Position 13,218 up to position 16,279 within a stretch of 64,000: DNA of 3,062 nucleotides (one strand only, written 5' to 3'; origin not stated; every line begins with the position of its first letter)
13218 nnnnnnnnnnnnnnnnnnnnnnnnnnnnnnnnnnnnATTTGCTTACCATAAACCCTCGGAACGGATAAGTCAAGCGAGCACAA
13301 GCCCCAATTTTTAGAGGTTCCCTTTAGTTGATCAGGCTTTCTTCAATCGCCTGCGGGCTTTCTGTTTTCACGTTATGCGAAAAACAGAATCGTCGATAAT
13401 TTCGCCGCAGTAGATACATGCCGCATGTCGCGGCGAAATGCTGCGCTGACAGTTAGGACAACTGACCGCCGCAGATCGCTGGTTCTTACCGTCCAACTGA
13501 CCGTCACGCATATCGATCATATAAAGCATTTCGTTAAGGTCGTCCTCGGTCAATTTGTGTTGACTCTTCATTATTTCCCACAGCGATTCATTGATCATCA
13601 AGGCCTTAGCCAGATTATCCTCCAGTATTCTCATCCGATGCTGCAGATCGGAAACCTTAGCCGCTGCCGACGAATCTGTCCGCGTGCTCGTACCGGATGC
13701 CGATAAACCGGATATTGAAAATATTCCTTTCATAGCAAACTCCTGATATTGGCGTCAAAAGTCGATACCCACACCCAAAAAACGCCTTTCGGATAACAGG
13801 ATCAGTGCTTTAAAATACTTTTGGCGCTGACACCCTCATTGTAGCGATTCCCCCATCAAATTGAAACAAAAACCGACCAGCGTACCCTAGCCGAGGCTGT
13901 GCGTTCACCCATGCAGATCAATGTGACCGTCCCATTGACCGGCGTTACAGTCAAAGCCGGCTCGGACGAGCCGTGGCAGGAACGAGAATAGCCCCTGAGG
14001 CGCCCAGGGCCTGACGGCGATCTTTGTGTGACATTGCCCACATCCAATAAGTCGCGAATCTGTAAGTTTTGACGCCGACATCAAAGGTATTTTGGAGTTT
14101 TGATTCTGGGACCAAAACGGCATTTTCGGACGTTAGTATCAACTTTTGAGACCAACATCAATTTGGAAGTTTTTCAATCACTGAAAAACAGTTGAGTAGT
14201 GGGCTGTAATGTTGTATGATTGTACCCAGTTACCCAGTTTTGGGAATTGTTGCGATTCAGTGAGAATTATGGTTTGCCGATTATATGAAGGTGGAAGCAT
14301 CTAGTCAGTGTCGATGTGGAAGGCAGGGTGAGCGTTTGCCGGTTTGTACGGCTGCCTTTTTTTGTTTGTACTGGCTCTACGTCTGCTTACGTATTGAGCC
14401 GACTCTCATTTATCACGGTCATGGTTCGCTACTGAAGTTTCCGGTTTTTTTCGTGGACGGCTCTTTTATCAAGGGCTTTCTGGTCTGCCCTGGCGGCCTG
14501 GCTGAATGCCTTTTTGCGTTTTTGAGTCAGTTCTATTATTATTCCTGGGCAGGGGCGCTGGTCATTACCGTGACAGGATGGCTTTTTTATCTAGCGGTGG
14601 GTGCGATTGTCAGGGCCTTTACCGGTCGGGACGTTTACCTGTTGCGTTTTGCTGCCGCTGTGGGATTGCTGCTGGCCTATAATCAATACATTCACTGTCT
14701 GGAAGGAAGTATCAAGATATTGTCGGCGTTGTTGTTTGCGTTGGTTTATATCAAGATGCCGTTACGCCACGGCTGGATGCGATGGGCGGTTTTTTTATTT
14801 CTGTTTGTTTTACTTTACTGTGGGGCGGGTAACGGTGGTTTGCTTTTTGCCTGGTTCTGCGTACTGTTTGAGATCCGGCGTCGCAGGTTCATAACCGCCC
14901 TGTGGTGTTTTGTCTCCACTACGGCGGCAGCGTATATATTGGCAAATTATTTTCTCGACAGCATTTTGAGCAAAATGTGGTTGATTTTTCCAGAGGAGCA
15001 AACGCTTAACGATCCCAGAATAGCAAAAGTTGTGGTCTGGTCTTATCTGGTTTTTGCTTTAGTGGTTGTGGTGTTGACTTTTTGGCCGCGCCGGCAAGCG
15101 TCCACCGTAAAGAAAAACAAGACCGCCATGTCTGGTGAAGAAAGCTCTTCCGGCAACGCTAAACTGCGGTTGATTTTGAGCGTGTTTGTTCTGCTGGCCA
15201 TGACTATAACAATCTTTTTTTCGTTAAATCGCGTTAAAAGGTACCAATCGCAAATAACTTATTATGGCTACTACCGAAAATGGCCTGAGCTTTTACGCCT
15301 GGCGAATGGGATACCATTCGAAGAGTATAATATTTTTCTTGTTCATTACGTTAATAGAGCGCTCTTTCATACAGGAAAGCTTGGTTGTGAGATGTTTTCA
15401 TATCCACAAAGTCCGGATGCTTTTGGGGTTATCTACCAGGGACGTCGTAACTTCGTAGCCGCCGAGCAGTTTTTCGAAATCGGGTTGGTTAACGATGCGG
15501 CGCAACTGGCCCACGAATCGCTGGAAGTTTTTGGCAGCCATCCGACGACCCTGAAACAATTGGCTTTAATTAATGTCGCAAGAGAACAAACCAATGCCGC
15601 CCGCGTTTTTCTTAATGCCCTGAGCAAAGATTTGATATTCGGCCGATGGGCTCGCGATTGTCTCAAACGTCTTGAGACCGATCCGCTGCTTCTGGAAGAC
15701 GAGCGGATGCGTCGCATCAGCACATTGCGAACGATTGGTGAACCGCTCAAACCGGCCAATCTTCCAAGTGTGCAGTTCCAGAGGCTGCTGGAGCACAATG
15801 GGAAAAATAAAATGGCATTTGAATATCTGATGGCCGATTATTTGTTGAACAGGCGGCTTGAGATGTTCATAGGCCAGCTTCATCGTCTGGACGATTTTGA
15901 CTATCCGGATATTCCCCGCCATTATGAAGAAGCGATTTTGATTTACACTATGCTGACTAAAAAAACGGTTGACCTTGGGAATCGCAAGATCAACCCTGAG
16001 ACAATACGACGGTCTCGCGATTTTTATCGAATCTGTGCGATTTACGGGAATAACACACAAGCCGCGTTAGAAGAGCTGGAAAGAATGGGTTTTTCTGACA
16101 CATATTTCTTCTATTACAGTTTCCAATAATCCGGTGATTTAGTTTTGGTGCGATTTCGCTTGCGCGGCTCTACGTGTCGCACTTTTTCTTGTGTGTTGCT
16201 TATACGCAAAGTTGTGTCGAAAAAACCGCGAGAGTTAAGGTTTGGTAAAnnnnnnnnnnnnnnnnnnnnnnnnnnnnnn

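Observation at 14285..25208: Cassette copies are mosaics: a ~7.4-kb two-cassette duplication overprinted by gene-conversion-like exchange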

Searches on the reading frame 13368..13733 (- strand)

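Call 11: search_protein_families(library=pfam, proteins=[window:13368-13733:-], max_evalue=0.001)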
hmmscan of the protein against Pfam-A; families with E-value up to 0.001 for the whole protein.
window:13368-13733:- (121 aa): 1 family
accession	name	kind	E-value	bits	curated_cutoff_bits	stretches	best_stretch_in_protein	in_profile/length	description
PF12773.13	DZR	-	0.00024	21.7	27.3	1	89-110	24-45/45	Double zinc ribbon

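Call 84: search_protein_families(library=padloc, proteins=[window:13368-13733:-], max_evalue=0.01)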
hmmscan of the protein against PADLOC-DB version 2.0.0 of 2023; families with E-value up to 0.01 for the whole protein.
window:13368-13733:- (121 aa): 0 families

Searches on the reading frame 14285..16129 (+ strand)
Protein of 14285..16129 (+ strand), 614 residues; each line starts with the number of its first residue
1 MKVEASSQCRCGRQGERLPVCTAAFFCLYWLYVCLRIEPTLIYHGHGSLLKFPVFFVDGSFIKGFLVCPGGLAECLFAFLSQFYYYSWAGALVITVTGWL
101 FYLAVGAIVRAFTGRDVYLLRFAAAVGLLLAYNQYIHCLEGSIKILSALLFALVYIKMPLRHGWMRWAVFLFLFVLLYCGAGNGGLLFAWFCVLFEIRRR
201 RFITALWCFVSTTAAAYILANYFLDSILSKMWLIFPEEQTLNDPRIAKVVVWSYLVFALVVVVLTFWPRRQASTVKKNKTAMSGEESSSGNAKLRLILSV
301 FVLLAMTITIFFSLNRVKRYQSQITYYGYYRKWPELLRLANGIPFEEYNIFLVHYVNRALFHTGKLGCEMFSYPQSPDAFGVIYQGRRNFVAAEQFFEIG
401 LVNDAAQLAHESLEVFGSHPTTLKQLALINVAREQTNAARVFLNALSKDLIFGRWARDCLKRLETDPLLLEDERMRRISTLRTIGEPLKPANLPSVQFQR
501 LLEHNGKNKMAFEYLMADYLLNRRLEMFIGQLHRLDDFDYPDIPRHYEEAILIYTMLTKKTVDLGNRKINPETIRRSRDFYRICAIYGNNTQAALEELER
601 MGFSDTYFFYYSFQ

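Call 5: search_protein_families(library=pfam, proteins=[window:14285-16129:+], max_evalue=0.01)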
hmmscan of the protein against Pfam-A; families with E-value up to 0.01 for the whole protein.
window:14285-16129:+ (614 aa): 1 family
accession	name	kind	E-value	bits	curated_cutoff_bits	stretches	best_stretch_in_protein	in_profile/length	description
PF19529.4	DUF6057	-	4e-88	297.2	29.8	1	21-613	9-568/569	Family of unknown function (DUF6057)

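Call 6: search_protein_families(library=ncbifam, proteins=[window:14285-16129:+], max_evalue=0.01)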
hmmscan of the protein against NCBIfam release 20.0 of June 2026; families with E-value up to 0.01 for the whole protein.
window:14285-16129:+ (614 aa): 0 families

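Call 12: find_encoding_contigs(protein=window:14285-16129:+, flank=10000, max_places=6)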
Protein window:14285-16129:+ (614 aa): 1 contig read that carries it; 1 place shown.
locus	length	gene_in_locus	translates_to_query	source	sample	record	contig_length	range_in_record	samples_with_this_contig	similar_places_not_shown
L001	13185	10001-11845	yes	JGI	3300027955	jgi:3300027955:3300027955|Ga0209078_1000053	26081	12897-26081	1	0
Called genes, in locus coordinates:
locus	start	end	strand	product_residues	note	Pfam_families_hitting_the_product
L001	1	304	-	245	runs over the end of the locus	PF20260:PUA_4, PF04452:Methyltrans_RNA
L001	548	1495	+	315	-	-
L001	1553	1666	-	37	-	-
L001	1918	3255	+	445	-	-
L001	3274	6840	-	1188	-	PF22148:Fervidolysin_NPro-like (faint), PF00082:Peptidase_S8, PF13229:Beta_helix (weak), PF02415:Chlam_PMP (faint), PF13229:Beta_helix, PF08480:Disaggr_assoc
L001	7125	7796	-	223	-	PF00156:Pribosyltran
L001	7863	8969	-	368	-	PF04551:GcpE, PF26540:GcpE_C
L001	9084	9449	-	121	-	-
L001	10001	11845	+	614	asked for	PF19529:DUF6057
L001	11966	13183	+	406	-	?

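Call 45: find_homologous_proteins(query=window:14285-16129:+, max_evalue=1e-10)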
Query window:14285-16129:+ (614 aa): 318 proteins with E <= 1e-10 among 8000 candidates; the best 120 are listed.
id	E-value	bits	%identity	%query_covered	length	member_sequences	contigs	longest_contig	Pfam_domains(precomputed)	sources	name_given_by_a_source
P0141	0.0e+0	1330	95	100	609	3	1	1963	PF19529.5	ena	-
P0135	0.0e+0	1238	89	100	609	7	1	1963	PF19529.5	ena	-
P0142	3.2e-295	999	72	100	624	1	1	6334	PF19529.5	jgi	-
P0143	5.1e-265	899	67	99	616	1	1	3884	PF19529.5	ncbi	ncbi:hypothetical protein ES703_55247 [subsurface metagenome]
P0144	1.7e-253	861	64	100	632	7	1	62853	PF19529.5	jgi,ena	-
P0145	2.8e-251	854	63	99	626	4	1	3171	PF19529.5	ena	-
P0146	2.1e-244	831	62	99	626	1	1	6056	PF19529.5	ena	-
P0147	8.7e-243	826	63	98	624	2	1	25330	PF19529.5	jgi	-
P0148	9.4e-243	826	63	99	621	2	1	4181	PF19529.5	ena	-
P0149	3.0e-240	817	62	99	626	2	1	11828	PF19529.5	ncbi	-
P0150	3.0e-240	817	62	99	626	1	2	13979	PF19529.5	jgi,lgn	-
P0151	8.5e-240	816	61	99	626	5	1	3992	PF19529.5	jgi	jgi:hypothetical protein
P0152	7.0e-238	809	61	99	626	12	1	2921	PF19529.5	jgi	-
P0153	1.1e-236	806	61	100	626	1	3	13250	PF19529.5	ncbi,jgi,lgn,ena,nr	ncbi:MAG TPA: DUF6057 family protein [Sedimentisphaerales bacterium]|nr:DUF6057 family protein [Sedi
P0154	1.6e-236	805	60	100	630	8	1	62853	PF19529.5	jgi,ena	-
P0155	2.3e-236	804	61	99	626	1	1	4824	PF19529.5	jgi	-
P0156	1.3e-234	799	59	100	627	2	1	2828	PF19529.5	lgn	-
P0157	6.4e-234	796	59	99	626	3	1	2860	PF19529.5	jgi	-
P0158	1.4e-231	789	60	99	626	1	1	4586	PF19529.5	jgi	-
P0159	2.8e-230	784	61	95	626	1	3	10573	PF19529.5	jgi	jgi:hypothetical protein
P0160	4.8e-229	780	77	74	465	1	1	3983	PF19529.5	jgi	jgi:hypothetical protein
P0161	4.0e-219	747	60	91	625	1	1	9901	PF19529.5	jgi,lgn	jgi:hypothetical protein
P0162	6.8e-216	737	64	86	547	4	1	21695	PF19529.5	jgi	-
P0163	5.5e-209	714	56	97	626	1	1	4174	PF19529.5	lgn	-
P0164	5.8e-207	707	64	85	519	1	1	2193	PF19529.5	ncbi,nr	ncbi:MAG: hypothetical protein JRE23_17115, partial [Deltaproteobacteria bacterium]|nr:hypothetical 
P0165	3.0e-113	398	38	98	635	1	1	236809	PF19529.5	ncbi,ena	-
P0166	1.4e-110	389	38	98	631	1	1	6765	PF19529.5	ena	-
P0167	1.7e-107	379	39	92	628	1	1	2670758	PF19529.5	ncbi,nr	ncbi:MAG: hypothetical protein JSW23_05420 [Planctomycetota bacterium]|nr:MAG: hypothetical protein 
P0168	8.5e-107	376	36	92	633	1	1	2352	PF19529.5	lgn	-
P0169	9.8e-107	376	37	96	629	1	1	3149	PF19529.5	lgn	-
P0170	1.7e-106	375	37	96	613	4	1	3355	PF19529.5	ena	-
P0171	2.7e-106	375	36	94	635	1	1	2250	PF19529.5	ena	-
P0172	4.8e-106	374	37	97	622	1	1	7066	PF19529.5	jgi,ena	-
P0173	1.0e-105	373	37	96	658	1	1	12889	PF19529.5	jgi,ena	-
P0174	1.2e-105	373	36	100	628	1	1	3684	PF19529.5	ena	-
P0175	1.3e-105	373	37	94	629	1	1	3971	PF19529.5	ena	-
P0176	1.9e-105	372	37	98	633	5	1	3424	PF19529.5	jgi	-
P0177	2.9e-105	371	37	96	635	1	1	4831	PF19529.5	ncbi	-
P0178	1.2e-104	369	38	98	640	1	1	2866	PF19529.5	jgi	-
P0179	1.4e-104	369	37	97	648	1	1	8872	PF19529.5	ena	-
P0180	3.1e-104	368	36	93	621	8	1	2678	PF19529.5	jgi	-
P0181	1.7e-103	366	36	99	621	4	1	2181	PF19529.5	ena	-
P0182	2.1e-103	365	35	96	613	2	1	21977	PF19529.5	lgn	-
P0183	2.5e-103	365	35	100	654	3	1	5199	PF19529.5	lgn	-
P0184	5.8e-103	364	37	97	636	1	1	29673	PF19529.5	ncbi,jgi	-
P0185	5.9e-103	364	35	95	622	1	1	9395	PF19529.5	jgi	jgi:hypothetical protein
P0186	2.3e-102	362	37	99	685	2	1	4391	PF19529.5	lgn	-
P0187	6.1e-102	360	36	96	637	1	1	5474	PF19529.5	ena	-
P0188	2.3e-101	359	38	97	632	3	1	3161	PF19529.5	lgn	-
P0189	2.8e-101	358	37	92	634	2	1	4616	PF19529.5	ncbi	-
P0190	3.5e-101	358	36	97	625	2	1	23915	PF19529.5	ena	-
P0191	3.9e-101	358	34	96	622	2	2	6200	PF19529.5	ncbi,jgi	ncbi:MAG: DUF6057 family protein [Planctomycetota bacterium]|jgi:hypothetical protein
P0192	5.2e-101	357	37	98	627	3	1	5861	PF19529.5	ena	-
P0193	6.0e-101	357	38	96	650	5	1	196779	PF19529.5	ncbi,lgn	-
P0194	7.1e-101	357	37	95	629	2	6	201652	PF19529.5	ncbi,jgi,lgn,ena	-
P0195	1.1e-100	356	37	96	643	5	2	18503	PF19529.5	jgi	jgi:hypothetical protein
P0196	1.5e-100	356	37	92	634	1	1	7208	PF19529.5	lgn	-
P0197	3.4e-100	355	37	97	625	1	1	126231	PF19529.5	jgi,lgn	jgi:hypothetical protein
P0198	4.8e-100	354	37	97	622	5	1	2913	PF19529.5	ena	-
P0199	1.2e-99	353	35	100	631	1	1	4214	PF19529.5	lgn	-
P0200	1.6e-99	352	37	97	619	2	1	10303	PF19529.5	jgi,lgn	jgi:hypothetical protein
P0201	2.0e-99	352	36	96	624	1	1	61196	PF19529.5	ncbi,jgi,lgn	ncbi:MAG: DUF6057 family protein [Phycisphaerae bacterium]|jgi:hypothetical protein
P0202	3.1e-99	352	36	98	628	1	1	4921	PF19529.5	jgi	jgi:hypothetical protein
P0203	3.1e-99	351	36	95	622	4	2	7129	PF19529.5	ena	-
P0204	6.8e-99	350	35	100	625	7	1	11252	PF19529.5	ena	-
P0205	8.1e-99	350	35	100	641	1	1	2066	PF19529.5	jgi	-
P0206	9.2e-99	350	36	96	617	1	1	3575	PF19529.5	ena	-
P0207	3.8e-98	348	35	96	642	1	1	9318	PF19529.5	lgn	-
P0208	4.8e-98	348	38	91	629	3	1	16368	PF19529.5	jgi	jgi:hypothetical protein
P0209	7.6e-98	347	36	97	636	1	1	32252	PF19529.5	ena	-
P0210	8.5e-98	347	37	96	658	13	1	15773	PF19529.5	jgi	jgi:hypothetical protein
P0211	1.1e-97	346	34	96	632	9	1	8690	PF19529.5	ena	-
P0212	1.2e-97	346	36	99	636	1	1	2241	PF19529.5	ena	-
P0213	1.5e-97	346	35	96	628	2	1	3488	PF19529.5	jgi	jgi:hypothetical protein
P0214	2.1e-97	345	36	97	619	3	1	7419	PF19529.5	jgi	-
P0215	2.1e-97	345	36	97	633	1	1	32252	PF19529.5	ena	-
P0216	2.6e-97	345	36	94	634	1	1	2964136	PF19529.5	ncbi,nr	ncbi:MAG: hypothetical protein JSV99_08165 [Planctomycetota bacterium]|nr:MAG: hypothetical protein 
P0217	2.9e-97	345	36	98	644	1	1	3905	PF19529.5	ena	-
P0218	3.8e-97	345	37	100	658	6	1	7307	PF19529.5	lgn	-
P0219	7.3e-97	344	36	94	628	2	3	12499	PF19529.5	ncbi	-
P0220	8.9e-97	343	35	95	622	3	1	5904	PF19529.5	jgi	jgi:hypothetical protein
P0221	8.9e-97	343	36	99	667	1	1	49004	PF19529.5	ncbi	-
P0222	9.7e-97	343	35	100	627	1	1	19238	PF19529.5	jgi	-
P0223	1.5e-96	343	36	96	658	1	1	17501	PF19529.5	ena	-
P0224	1.7e-96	342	37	98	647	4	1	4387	PF19529.5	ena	-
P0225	2.4e-96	342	37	35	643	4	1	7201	PF19529.5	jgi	jgi:hypothetical protein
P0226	2.7e-96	342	37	96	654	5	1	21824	PF19529.5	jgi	-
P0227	4.3e-96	341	36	95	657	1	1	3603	PF19529.5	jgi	jgi:hypothetical protein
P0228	4.5e-96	341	36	96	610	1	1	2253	PF19529.5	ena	-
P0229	4.9e-96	341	36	96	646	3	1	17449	PF19529.5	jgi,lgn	jgi:hypothetical protein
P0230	6.0e-96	341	36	96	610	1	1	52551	PF19529.5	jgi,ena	-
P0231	6.7e-96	340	37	96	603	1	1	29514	PF19529.5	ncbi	-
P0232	1.1e-95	340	35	95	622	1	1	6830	PF19529.5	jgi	jgi:hypothetical protein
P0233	1.2e-95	340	34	98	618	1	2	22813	PF19529.5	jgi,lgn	-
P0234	2.0e-95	339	34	95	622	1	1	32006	PF19529.5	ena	-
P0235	3.7e-95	338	37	96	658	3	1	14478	PF19529.5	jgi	jgi:hypothetical protein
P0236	4.4e-95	338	36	96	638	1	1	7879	PF19529.5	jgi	jgi:hypothetical protein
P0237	4.6e-95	338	38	96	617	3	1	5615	PF19529.5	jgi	-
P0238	4.6e-95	338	36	97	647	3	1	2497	PF19529.5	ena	-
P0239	6.1e-95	337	36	96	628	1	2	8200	PF19529.5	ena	-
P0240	7.2e-95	337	36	94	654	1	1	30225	PF19529.5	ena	-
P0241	7.3e-95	337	34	96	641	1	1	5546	PF19529.5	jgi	-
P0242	7.6e-95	337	35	98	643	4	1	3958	PF19529.5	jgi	-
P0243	9.3e-95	337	36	96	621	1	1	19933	PF19529.5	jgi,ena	-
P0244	9.4e-95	337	34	96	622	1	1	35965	PF19529.5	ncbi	-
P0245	1.1e-94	337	36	98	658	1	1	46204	PF19529.5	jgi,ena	-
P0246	1.6e-94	336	38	95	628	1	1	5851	PF19529.5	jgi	-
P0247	2.2e-94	335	37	95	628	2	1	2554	PF19529.5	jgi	-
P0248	2.5e-94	335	34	96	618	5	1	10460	PF19529.5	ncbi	-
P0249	2.6e-94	335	36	94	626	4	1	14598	PF19529.5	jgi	-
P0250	2.7e-94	335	38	95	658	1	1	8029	PF19529.5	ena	-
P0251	2.8e-94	335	37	96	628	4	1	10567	PF19529.5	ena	-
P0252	3.2e-94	335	37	95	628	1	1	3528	PF19529.5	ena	-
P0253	3.4e-94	335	35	97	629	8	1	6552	PF19529.5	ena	-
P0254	3.5e-94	335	36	98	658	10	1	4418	PF19529.5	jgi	-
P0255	5.4e-94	334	35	96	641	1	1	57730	PF19529.5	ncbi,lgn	-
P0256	5.9e-94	334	35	95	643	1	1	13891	PF19529.5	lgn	-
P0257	6.7e-94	334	35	98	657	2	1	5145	PF19529.5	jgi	jgi:hypothetical protein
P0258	7.1e-94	334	37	95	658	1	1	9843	PF19529.5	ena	-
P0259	1.1e-93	333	36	96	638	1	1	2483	PF19529.5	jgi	jgi:hypothetical protein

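Call 58: predict_structure(alignment_id=A3)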
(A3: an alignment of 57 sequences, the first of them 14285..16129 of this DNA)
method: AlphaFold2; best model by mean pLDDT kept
length: 614 residues; sequences in the alignment: 57
mean_pLDDT: 85.2   pTM: 0.84
mean pLDDT of the five models: 85.2, 84.7, 84.2, 84.0, 82.7
residues with pLDDT >= 90: 337; 70-90: 195; 50-70: 40; < 50: 42
segments of 3 or more residues with pLDDT < 50: 1-14, 228-241, 273-275, 280-284, 286-288
pLDDT, mean of each block of 10 residues (from residue 1): 40 61 93 94 71 79 81 91 94 97 93 85 90 89 94 93 93 94 91 93 93 87 63 45 68 82 81 50 49 76 80 88 91 96 91 92 96 86 60 88 90 84 93 94 94 95 94 89 69 78 90 95 96 94 97 97 94 97 91 93 94 90
secondary structure, 60 per line:
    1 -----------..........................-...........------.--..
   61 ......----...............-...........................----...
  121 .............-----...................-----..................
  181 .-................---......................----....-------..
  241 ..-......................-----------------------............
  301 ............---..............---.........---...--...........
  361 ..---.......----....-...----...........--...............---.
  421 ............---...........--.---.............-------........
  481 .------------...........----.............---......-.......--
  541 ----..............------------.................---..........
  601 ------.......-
elements in order: H12-37 H39-49 H59-66 H71-85 H87-113 H118-133 H139-157 H163-181 H183-198 H202-223 H228-231 H239-242 H244-265 H289-312 H316-329 H333-341 H350-362 H366-372 H377-380 H389-399 H402-416 H420-432 H436-446 H453-465 H473-481 H494-504 H509-521 H525-530 H532-538 H545-558 H571-587 H591-600 H607-613

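Call 60: fold_search(model_id=the predicted structure, library=pdb)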
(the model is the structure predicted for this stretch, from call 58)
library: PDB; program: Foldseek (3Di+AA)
matches with E <= 10: 757; with E <= 0.001: 0
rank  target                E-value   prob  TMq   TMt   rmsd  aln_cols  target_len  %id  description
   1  9gaw_P                1.5e-02  0.75  0.13  0.15  24.1       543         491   11  High-resolution structure of the Anaphase-promoting complex/cyclosome (APC/C) bound to co-activator Cdh1 (released 2024-08-14)
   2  9gaw_J                1.7e-02  0.94  0.18  0.22  22.9       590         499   11  High-resolution structure of the Anaphase-promoting complex/cyclosome (APC/C) bound to co-activator Cdh1 (released 2024-08-14)
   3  7yeh_A                2.1e-02  0.96  0.17  0.11  21.3       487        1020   13  Cryo-EM structure of human OGT-OGA complex (released 2023-07-12)
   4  6q6g_J                2.4e-02  0.96  0.20  0.23  23.5       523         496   10  Cryo-EM structure of the APC/C-Cdc20-Cdk2-cyclinA2-Cks2 complex, the D1 box class (released 2019-09-11)
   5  6q6g_P                2.8e-02  0.97  0.21  0.25  23.6       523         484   10  Cryo-EM structure of the APC/C-Cdc20-Cdk2-cyclinA2-Cks2 complex, the D1 box class (released 2019-09-11)
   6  1w3b_A                5.2e-02  0.98  0.20  0.30  19.9       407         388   13  The superhelical TPR domain of O-linked GlcNAc transferase reveals structural similarities to importin alpha. (released 2004-09-09)
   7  9qhc_B                6.4e-02  0.99  0.17  0.34  21.6       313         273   12  Crystal structure of 8-repeat CTPR protein with eliminated coordination sites (released 2025-10-22)
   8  9hvq_Q                6.4e-02  0.77  0.17  0.13  23.8       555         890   14  Structure of the transcribing Pol II-DSIF-PAF-SPT6-RECQL5 complex (released 2025-07-16)
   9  8tar_J                6.6e-02  0.87  0.19  0.21  23.6       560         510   11  APC/C-CDH1-UBE2C-Ubiquitin-CyclinB-NTD (released 2023-09-27)
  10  9rtt_Q                6.6e-02  0.41  0.12  0.09  28.3       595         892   12  Activated Elongation Complex with IWS1 and ELOF1 (released 2025-09-03)
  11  6eou                  6.9e-02  0.97  0.19  0.31  21.8       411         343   14  O-GlcNAc transferase TPR domain with the intellectual disability associated mutation L254F (released 2018-05-09)
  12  9qhc_A                6.9e-02  0.96  0.15  0.28  22.6       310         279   13  Crystal structure of 8-repeat CTPR protein with eliminated coordination sites (released 2025-10-22)
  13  4rg6_B                6.9e-02  0.82  0.19  0.24  23.4       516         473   10  Crystal structure of APC3-APC16 complex (released 2014-12-24)
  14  8tar_P                7.1e-02  0.87  0.19  0.22  23.6       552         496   11  APC/C-CDH1-UBE2C-Ubiquitin-CyclinB-NTD (released 2023-09-27)
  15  9gaw_Y                7.4e-02  0.47  0.13  0.16  23.9       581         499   10  High-resolution structure of the Anaphase-promoting complex/cyclosome (APC/C) bound to co-activator Cdh1 (released 2024-08-14)
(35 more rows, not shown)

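Call 84: search_protein_families(library=padloc, proteins=[window:14285-16129:+], max_evalue=0.01)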
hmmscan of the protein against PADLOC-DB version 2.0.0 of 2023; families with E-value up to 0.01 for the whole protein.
window:14285-16129:+ (614 aa): 0 families
